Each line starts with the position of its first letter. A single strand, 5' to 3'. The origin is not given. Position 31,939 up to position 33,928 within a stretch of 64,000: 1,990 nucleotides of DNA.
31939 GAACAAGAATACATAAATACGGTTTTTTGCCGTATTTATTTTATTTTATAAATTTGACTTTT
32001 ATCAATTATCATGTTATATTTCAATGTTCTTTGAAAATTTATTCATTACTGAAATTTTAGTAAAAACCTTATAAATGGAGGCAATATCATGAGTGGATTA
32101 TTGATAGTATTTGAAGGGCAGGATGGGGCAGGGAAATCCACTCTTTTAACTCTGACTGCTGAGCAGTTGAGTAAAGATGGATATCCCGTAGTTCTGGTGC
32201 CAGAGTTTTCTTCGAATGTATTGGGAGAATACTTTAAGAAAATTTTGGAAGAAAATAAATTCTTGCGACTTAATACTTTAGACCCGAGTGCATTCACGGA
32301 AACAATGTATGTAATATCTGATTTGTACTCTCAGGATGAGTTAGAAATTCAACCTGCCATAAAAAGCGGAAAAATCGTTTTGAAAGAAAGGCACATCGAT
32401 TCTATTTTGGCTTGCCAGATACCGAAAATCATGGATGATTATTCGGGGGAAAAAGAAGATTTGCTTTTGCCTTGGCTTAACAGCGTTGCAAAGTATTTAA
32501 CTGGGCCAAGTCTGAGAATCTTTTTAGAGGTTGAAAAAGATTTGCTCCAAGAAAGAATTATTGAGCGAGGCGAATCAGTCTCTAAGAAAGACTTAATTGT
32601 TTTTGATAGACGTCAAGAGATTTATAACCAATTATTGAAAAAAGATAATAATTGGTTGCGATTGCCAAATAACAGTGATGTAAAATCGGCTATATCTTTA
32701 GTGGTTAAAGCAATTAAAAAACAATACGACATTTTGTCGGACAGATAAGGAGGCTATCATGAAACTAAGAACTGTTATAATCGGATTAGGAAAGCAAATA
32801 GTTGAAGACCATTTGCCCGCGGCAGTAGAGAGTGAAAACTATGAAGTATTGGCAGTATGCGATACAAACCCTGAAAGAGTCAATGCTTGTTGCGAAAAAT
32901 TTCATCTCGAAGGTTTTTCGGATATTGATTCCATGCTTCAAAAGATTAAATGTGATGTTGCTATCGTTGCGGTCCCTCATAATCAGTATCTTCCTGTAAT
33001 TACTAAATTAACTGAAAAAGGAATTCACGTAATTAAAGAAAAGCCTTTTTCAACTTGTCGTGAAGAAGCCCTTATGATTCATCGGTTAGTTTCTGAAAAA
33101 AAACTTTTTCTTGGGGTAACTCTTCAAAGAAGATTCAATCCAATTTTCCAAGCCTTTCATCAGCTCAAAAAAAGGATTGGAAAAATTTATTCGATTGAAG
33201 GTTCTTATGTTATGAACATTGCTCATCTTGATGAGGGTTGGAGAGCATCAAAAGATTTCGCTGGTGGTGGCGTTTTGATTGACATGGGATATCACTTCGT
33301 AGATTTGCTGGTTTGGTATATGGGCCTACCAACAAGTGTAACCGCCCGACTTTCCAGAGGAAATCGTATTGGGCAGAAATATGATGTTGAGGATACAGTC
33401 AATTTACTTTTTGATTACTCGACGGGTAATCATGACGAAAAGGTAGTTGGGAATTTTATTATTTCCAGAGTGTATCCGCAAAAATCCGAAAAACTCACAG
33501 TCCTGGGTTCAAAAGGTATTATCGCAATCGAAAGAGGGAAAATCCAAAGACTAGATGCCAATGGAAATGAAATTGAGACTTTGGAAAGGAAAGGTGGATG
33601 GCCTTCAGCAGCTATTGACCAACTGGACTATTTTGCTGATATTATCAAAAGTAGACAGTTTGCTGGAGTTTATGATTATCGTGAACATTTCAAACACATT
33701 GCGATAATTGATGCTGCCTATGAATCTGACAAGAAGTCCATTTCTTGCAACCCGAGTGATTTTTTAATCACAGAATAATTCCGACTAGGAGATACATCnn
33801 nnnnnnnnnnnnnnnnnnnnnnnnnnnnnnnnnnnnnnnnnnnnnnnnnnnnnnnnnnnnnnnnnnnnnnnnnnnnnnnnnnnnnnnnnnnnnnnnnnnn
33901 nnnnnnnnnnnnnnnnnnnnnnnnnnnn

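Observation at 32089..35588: Kinase / dehydrogenase / aminotransferase / Nudix operon resembling the early steps of 3'-amino-3'-deoxynucleotide synthesis, inside a defence-type island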

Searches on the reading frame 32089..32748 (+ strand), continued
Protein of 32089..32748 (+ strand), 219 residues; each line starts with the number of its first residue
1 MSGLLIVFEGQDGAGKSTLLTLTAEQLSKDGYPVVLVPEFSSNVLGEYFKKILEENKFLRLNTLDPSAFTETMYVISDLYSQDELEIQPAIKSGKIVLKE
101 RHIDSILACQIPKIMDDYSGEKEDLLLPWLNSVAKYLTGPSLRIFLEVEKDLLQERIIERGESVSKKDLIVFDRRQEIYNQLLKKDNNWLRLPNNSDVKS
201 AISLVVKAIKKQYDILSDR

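Call 69: search_solved_structures(query=window:32089-32748:+, max_evalue=1e-8, show_alignments=1)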
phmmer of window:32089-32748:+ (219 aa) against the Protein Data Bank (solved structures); distinct sequences matched with E-value up to 1e-8: 4.
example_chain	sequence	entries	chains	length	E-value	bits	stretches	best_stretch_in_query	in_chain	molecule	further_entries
4mqb_A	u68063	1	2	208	4.8e-11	46.2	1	5-191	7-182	Thymidylate kinase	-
2ccj_A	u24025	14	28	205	5e-11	46.2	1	5-191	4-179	THYMIDYLATE KINASE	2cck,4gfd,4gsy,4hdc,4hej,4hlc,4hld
2ccg_A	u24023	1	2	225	6.5e-11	45.8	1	5-191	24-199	THYMIDYLATE KINASE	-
4dwj_A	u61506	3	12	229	6.7e-11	45.7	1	5-191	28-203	Thymidylate kinase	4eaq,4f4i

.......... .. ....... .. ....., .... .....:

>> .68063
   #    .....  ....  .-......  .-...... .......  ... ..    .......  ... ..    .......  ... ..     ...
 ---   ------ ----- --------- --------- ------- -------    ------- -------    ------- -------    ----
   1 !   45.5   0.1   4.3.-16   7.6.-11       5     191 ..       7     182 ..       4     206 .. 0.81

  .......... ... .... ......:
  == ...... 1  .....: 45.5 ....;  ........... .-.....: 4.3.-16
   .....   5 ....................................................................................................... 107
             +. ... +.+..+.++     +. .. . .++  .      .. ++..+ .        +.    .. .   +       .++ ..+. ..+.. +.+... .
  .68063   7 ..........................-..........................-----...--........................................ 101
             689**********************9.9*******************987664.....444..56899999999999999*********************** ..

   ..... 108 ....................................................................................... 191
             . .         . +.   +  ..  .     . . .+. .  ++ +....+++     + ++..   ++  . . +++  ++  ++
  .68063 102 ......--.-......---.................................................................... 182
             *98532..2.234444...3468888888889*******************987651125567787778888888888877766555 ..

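Call 82: predict_structure(alignment_id=A1)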
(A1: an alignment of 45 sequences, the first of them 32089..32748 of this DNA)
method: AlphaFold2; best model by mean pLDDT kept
length: 219 residues; sequences in the alignment: 45
mean_pLDDT: 90.2   pTM: 0.88
mean pLDDT of the five models: 90.2, 89.2, 86.8, 86.5, 86.4
residues with pLDDT >= 90: 138; 70-90: 80; 50-70: 1; < 50: 0
segments of 3 or more residues with pLDDT < 50: none
pLDDT, mean of each block of 10 residues (from residue 1): 92 90 97 96 92 83 84 95 97 97 93 87 83 94 92 86 85 91 86 86 95 83
secondary structure, 60 per line:
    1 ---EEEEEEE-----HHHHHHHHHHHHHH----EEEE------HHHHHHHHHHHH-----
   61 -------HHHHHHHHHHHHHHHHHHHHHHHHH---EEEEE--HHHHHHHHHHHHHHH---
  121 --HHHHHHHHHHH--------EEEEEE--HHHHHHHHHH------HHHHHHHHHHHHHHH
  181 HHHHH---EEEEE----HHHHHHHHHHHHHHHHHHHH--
elements in order: E4-10 H16-29 E34-37 H44-55 H68-92 E96-100 H103-117 H123-133 E142-147 H150-159 H166-185 E189-193 H198-217

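Call 84: fold_search(model_id=the predicted structure, library=pdb)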
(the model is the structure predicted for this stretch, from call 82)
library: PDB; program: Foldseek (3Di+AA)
matches with E <= 10: 1739; with E <= 0.001: 475
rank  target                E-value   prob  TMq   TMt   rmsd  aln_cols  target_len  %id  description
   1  2ccg_B                2.3e-12  1.00  0.77  0.84   2.8       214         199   28  Crystal structure of His-tagged S. aureus thymidylate kinase complexed with thymidine monophosphate (TMP) (released 2006-03-08)
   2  4dwj_E                2.4e-12  1.00  0.78  0.84   2.9       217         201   27  Crystal structure of Thymidylate Kinase from Staphylococcus aureus in complex with Thymidine Monophosphate (released 2012-03-07)
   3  4s2e_A                3.2e-12  1.00  0.75  0.85   3.1       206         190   22  Phosphate ion bound Crystal structure of thymidylate kinase (aq_969) from Aquifex Aeolicus VF5 (released 2016-01-20)
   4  4nzy_A                3.6e-12  1.00  0.74  0.77   3.9       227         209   22  Crystal structure (type-2) of dTMP kinase (st1543) from Sulfolobus Tokodaii Strain7 (released 2014-12-24)
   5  4s2e_B                3.9e-12  1.00  0.75  0.85   3.2       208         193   22  Phosphate ion bound Crystal structure of thymidylate kinase (aq_969) from Aquifex Aeolicus VF5 (released 2016-01-20)
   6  5xb5_A                4.1e-12  1.00  0.75  0.85   2.9       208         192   22  Crystal structure of R90A mutant of thymidylate kinase (aq_969) from Aquifex Aeolicus VF5 (released 2017-06-28)
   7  2pbr_A                4.1e-12  1.00  0.75  0.84   3.2       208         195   22  Crystal structure of thymidylate kinase (aq_969) from Aquifex Aeolicus VF5 (released 2007-10-02)
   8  5xb5_B                4.9e-12  1.00  0.75  0.85   3.1       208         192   22  Crystal structure of R90A mutant of thymidylate kinase (aq_969) from Aquifex Aeolicus VF5 (released 2017-06-28)
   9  5xai_B                7.8e-12  1.00  0.75  0.85   3.2       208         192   22  dTMP bound Crystal structure of thymidylate kinase (aq_969) from Aquifex Aeolicus VF5 (released 2017-06-28)
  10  4dwj_C                8.3e-12  1.00  0.78  0.85   2.9       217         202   27  Crystal structure of Thymidylate Kinase from Staphylococcus aureus in complex with Thymidine Monophosphate (released 2012-03-07)
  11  2ccg_A                8.8e-12  1.00  0.78  0.84   2.7       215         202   27  Crystal structure of His-tagged S. aureus thymidylate kinase complexed with thymidine monophosphate (TMP) (released 2006-03-08)
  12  4dwj_A                8.8e-12  1.00  0.77  0.84   3.0       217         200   27  Crystal structure of Thymidylate Kinase from Staphylococcus aureus in complex with Thymidine Monophosphate (released 2012-03-07)
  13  5xbh_A                8.8e-12  1.00  0.75  0.84   3.2       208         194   22  Crystal structure of R145E mutant of thymidylate kinase (aq_969) from Aquifex Aeolicus VF5 (released 2017-06-28)
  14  4hej_A                9.9e-12  1.00  0.77  0.85   2.8       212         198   27  Discovery of Selective and Potent Inhibitors of Gram-positive Bacterial Thymidylate Kinase (TMK): Compund 16 (released 2012-10-24)
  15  4mqb_A                1.0e-11  1.00  0.78  0.84   2.9       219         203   28  Crystal structure of thymidylate kinase from Staphylococcus aureus in complex with 2-(N-morpholino)ethanesulfonic acid (released 2013-10-23)
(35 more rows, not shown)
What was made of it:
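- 32089..32748 (+): Thymidylate-kinase-fold NMP kinase belonging to a small clade dedicated to this cassette. The AF2 model has pLDDT 90 and its top 50 PDB neighbours are all TMKs (calls 82, 84).
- On Housekeeping thymidylate kinase (Tmk): The fold is TMK (call 84).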

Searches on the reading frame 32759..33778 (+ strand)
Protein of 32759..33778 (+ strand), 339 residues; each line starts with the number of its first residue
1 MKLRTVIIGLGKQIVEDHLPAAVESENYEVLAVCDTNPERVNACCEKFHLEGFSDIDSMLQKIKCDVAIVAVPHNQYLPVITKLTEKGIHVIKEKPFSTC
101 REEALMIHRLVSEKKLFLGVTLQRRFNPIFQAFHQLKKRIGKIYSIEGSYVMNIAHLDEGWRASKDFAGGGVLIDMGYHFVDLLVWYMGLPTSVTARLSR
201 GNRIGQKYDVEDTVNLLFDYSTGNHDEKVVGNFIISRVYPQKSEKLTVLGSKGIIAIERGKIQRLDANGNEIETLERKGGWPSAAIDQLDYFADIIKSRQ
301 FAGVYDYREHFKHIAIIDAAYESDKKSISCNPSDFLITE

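Call 3: search_protein_families(library=pfam, proteins=[window:32759-33778:+], max_evalue=0.01)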
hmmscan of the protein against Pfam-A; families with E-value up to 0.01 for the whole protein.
window:32759-33778:+ (339 aa): 5 families
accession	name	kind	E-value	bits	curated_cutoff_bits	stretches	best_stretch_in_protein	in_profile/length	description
PF01408.29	GFO_IDH_MocA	-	4.6e-21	76.2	24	1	3-120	1-118/120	Oxidoreductase family, NAD-binding Rossmann fold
PF22725.1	GFO_IDH_MocA_C3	-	9.5e-20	71.3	27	1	138-255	11-123/124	GFO/IDH/MocA C-terminal domain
PF02894.22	GFO_IDH_MocA_C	-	8.3e-14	52.3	22.9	1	138-326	7-212/218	Oxidoreductase family, C-terminal alpha/beta domain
PF02629.25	CoA_binding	-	0.0018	19.4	22.3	1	6-92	7-91/97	CoA binding domain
PF03807.23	F420_oxidored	-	0.0025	18.8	21.6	1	7-87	4-84/94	NADP oxidoreductase coenzyme F420-dependent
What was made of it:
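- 32759..33778 (+): Gfo/Idh/MocA NAD-dependent dehydrogenase, counterpart of AdgB/Pur10 (proposed nucleotide 3'-dehydrogenase). Pfam (call 3).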

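Call 4: search_protein_families(library=ncbifam, proteins=[window:32759-33778:+], max_evalue=0.01)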
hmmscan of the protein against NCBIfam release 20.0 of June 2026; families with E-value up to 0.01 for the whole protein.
window:32759-33778:+ (339 aa): 16 families
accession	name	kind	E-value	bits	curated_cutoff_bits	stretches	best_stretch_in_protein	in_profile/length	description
NF040723.1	UDP-GlcNAcDh_Arch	equivalog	1.6e-22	80.4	450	1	3-258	1-238/302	UDP-N-acetylglucosamine 3-dehydrogenase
TIGR04380.1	myo_inos_iolG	equivalog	1.3e-20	73.5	355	1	3-321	2-320/330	inositol 2-dehydrogenase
NF008607.0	PRK11579.1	subfamily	1.1e-15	57.5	330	1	3-200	5-201/346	oxidoreductase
NF052479.1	LevoglcsnDh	equivalog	8.1e-14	51.1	650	1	32-198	40-212/386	levoglucosan dehydrogenase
NF041392.1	XylDh_Gfo6_Halo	equivalog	9.6e-13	47.6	350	1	3-326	17-344/350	D-xylose 1-dehydrogenase Gfo6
NF007574.0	PRK10206.1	equivalog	3.4e-12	46.1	352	1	1-215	1-211/345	oxidoreductase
NF058563.1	BT_2159_fam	equivalog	2.1e-10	40.1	650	1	4-190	2-185/350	disaccharide 3-dehydrogenase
NF003995.0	PRK05472.2-4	subfamily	5.6e-08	32.6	126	1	7-92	88-173/213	redox-sensing transcriptional repressor Rex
NF052679.1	InsChiInosDhIolG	equivalog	1.2e-07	31.1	540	1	1-188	1-185/343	bifunctional inositol 2-dehydrogenase/D-chiro-inositol 1-dehydrogenase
NF003996.0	PRK05472.2-5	equivalog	2.2e-07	31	138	1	21-92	96-167/209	redox-sensing transcriptional repressor Rex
NF003990.0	PRK05472.1-4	equivalog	1.4e-06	28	233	1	4-92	86-174/214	redox-sensing transcriptional repressor Rex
NF058561.1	BT_2158_fam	equivalog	0.00015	20.5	750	1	2-114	35-146/487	glycoside 3-dehydrogenase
NF003993.0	PRK05472.2-2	equivalog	0.00022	20.8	217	1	6-92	87-173/212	redox-sensing transcriptional repressor Rex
NF003989.0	PRK05472.1-3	equivalog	0.00041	20.2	177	1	24-92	107-175/215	redox-sensing transcriptional repressor Rex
NF003992.0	PRK05472.2-1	equivalog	0.00085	18.5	226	1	23-92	119-188/249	redox-sensing transcriptional repressor Rex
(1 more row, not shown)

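Call 5: search_protein_families(library=padloc, proteins=[window:32759-33778:+], max_evalue=0.01)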
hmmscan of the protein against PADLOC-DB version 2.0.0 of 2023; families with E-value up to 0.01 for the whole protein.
window:32759-33778:+ (339 aa): 0 families

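Call 17: search_solved_structures(query=window:32759-33778:+, max_evalue=0.00001)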
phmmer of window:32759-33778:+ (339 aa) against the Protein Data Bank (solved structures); distinct sequences matched with E-value up to 0.00001: 49.
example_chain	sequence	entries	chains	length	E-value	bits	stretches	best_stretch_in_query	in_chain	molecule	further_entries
3q2i_A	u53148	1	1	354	5.2e-24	88.4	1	2-258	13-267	dehydrogenase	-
3q2k_A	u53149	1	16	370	3.7e-20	75.7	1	2-266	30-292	oxidoreductase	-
8tdi_L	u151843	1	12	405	6e-17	65.2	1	20-224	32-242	P2B11 Glucuronide-3-dehydrogenase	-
3e18_A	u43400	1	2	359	6.3e-14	55.2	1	2-209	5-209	oxidoreductase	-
7xr9_A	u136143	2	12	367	3.5e-13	52.8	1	2-207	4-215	DgpA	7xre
9m3d_B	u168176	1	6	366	8.4e-13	51.6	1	2-189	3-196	DgpA1 from W974-1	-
6nor_A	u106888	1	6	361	5.1e-12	49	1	45-259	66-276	Putative NAD dependent dehydrogenase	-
6a3f_A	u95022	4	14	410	5.5e-12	48.9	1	33-199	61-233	Putative dehydrogenase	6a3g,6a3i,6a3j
9m37_A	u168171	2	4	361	8.5e-12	48.2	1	7-237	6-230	P581a DgpA2 and isoorientin complex structure | Gfo/Idh/MocA family protein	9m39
3moi_A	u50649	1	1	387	2.7e-11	46.6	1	1-190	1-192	Probable dehydrogenase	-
1evj_A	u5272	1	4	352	5e-11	45.7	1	6-196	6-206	GLUCOSE-FRUCTOSE OXIDOREDUCTASE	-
3e82_A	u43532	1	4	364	5e-11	45.7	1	57-256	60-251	Putative oxidoreductase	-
3kux_A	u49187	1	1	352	6.8e-11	45.3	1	2-199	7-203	Putative oxidoreductase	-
3db2_A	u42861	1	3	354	9.2e-11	44.9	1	8-190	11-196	putative NADPH-dependent oxidoreductase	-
3gdo_A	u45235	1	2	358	1.7e-10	44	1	18-219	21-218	Uncharacterized oxidoreductase yvaA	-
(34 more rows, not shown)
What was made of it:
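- Closest known: WbpB/WbpE. Same: WlbA is the closest solved dehydrogenase (call 17).
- The top NCBIfam hit is UDP-GlcNAc 3-dehydrogenase (1.6e-22) (calls 4, 17).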
